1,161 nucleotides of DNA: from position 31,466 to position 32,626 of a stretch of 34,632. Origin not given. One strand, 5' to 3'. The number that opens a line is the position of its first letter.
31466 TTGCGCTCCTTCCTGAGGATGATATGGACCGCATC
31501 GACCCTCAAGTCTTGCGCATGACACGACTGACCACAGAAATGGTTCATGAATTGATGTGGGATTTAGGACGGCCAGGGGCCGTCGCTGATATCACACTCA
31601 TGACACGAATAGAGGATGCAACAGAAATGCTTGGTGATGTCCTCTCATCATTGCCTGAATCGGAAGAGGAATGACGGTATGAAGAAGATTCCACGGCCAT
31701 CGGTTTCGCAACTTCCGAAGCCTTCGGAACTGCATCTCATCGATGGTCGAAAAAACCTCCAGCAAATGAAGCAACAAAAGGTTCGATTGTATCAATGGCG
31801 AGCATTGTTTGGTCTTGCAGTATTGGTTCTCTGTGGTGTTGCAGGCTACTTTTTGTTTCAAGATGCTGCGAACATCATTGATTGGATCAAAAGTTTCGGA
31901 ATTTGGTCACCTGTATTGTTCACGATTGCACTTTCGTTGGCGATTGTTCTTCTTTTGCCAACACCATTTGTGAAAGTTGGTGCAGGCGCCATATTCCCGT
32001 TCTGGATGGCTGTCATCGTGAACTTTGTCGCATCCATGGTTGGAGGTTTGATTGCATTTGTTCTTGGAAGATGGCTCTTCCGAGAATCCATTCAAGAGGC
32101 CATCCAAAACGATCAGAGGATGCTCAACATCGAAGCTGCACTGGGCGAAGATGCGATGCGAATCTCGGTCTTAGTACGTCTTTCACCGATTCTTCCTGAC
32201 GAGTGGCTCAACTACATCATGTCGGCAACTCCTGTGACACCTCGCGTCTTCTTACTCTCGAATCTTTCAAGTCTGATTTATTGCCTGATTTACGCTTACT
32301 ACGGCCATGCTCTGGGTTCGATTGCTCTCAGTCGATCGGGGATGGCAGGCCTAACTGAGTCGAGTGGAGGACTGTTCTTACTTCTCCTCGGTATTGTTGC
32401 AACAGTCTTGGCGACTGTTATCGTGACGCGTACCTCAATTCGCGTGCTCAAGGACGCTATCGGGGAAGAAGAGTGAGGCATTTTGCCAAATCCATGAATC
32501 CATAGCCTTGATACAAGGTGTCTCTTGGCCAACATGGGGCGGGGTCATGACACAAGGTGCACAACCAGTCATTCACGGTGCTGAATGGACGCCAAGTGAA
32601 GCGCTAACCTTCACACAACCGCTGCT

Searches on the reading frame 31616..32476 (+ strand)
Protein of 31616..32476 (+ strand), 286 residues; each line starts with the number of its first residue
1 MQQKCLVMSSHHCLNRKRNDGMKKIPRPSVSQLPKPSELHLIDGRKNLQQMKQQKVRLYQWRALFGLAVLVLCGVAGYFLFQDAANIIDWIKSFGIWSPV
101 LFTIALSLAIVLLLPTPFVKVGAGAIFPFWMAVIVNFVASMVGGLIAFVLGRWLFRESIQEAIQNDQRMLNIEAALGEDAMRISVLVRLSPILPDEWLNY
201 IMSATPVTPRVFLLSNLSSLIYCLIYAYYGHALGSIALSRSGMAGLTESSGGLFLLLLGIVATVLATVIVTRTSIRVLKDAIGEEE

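Call 17: search_protein_families(library=pfam, proteins=[window:31616-32476:+], max_evalue=0.001)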
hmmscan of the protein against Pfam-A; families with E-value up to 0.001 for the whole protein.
window:31616-32476:+ (286 aa): 1 family
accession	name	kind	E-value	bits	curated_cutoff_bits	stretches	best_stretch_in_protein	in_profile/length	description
PF09335.16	VTT_dom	-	4.2e-23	82.6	33.9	1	115-231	2-122/123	VTT domain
